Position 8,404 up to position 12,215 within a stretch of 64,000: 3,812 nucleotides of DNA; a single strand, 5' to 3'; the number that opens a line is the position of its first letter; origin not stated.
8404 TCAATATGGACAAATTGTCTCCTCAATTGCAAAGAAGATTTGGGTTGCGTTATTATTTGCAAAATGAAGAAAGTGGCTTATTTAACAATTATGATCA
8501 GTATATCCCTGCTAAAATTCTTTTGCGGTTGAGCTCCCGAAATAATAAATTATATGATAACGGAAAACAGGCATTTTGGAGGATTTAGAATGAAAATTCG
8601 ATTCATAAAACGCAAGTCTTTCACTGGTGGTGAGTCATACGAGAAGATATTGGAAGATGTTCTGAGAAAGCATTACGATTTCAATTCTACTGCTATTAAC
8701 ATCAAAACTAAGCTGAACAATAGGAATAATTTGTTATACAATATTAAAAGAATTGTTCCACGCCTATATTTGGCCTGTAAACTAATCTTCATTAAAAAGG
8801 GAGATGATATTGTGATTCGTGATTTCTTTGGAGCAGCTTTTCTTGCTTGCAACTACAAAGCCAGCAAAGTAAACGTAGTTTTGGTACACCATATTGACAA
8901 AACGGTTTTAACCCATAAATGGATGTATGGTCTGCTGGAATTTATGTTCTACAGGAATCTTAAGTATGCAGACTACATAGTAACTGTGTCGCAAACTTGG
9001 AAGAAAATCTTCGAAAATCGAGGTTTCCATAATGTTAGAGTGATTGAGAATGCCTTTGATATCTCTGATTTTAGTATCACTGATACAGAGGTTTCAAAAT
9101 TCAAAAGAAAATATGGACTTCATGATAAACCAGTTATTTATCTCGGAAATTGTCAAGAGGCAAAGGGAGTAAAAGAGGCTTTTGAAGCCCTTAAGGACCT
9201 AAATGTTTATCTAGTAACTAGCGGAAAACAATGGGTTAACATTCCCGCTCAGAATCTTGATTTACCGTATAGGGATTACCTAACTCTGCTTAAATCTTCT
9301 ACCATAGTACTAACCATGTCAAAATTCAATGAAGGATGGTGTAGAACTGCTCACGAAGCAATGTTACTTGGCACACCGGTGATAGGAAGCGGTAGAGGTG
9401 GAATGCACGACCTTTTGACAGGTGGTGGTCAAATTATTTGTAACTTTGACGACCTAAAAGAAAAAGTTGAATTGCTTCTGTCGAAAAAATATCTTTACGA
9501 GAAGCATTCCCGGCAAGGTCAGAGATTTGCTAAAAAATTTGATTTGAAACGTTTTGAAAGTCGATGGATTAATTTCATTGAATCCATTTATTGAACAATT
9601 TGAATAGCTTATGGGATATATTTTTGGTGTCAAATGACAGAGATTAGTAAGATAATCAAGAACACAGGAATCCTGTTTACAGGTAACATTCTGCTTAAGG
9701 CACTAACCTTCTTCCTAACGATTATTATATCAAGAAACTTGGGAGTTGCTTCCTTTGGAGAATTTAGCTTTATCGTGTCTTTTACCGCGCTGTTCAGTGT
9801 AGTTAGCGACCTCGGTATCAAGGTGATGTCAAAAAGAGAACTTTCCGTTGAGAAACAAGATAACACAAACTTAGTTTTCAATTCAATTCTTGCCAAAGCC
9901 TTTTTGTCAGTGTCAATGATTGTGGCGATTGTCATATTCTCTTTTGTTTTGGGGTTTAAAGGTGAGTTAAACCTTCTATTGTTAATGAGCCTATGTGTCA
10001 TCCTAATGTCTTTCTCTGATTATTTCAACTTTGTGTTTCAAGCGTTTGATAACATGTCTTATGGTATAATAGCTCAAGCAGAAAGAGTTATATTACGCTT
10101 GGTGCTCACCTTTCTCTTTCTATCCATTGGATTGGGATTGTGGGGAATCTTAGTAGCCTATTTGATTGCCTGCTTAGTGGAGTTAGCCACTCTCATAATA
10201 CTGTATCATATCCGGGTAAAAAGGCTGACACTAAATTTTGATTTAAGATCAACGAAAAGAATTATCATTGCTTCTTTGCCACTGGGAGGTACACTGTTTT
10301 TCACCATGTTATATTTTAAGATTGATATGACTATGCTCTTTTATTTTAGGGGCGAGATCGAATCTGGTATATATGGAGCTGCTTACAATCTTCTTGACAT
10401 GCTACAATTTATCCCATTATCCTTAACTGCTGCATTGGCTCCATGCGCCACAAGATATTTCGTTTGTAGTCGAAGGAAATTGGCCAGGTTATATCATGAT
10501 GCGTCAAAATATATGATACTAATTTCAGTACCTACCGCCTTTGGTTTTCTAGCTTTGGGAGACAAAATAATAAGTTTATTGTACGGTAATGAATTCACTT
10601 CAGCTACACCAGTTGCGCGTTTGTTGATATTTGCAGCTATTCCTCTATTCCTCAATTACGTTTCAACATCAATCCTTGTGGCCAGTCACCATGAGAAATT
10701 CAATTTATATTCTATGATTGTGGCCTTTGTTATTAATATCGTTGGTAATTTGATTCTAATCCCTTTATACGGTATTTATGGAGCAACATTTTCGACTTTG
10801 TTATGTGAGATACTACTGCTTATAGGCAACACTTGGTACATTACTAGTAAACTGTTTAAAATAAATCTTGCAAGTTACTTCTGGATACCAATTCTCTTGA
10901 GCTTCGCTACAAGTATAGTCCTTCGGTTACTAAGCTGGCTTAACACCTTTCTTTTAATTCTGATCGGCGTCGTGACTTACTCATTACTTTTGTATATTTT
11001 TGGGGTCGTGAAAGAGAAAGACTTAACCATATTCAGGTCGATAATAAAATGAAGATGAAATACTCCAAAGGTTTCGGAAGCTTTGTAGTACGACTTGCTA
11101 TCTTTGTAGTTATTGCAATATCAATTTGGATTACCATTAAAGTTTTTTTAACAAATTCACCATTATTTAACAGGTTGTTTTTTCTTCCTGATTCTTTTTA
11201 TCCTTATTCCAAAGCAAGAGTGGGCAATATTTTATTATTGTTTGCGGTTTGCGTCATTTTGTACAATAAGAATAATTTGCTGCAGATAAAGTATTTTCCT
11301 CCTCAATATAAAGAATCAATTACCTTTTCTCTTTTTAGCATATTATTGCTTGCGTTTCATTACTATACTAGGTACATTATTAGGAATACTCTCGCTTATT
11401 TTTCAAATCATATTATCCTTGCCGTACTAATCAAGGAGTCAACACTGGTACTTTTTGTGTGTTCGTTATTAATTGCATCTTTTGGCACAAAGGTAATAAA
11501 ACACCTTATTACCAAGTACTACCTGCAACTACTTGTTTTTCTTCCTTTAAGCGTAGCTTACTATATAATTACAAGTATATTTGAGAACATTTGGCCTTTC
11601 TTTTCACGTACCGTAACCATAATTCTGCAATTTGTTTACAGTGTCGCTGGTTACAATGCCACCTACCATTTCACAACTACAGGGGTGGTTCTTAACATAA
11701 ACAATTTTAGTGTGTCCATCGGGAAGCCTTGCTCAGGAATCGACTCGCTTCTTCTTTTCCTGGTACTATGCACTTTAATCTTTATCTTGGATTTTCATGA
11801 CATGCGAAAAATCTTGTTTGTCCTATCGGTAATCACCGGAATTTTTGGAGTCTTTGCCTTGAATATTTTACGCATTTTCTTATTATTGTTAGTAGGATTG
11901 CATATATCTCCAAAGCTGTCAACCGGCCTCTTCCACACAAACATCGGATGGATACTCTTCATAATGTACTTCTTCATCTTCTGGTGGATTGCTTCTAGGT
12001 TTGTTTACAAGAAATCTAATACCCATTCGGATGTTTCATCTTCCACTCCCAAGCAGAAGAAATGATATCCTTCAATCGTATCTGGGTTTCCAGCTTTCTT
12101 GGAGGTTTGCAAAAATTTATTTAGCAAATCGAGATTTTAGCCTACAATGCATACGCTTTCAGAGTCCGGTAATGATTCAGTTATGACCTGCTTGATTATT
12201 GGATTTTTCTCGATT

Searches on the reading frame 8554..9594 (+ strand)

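Call 83: search_protein_families(library=pfam, proteins=[window:8554-9594:+], max_evalue=0.0001)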
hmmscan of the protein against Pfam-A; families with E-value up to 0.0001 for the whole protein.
window:8554-9594:+ (346 aa): 4 families
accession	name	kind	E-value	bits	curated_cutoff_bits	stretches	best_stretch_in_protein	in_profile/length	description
PF00534.26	Glycos_transf_1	-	1.9e-10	41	26.4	1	186-323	10-170/172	Glycosyl transferases group 1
PF13439.12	Glyco_transf_4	-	9.2e-08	32.7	28.5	1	59-171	48-169/170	Glycosyltransferase Family 4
PF13524.12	Glyco_trans_1_2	-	9.9e-06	26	25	1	209-326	5-129/144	Glycosyl transferase-like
PF13692.12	Glyco_trans_1_4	-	1.5e-05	25.7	27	1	194-309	4-140/142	Glycosyl transferases group 1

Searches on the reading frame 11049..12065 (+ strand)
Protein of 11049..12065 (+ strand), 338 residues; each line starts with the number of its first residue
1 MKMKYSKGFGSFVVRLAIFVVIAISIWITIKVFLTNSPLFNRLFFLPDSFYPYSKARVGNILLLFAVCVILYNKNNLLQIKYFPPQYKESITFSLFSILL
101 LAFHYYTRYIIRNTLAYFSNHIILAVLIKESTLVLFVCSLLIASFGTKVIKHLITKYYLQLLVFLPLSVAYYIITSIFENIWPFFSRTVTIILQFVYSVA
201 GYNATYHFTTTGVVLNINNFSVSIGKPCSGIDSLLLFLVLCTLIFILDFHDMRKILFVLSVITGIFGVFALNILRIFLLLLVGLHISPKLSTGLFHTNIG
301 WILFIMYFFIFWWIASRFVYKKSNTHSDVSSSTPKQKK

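Call 83: search_protein_families(library=pfam, proteins=[window:11049-12065:+], max_evalue=0.0001)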
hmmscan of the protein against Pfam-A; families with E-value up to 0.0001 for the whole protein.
window:11049-12065:+ (338 aa): 1 family
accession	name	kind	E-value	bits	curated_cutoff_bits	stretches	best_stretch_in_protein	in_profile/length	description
PF09721.15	Exosortase_EpsH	-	1.4e-18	67.7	25.7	1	61-317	29-253/254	Transmembrane exosortase (Exosortase_EpsH)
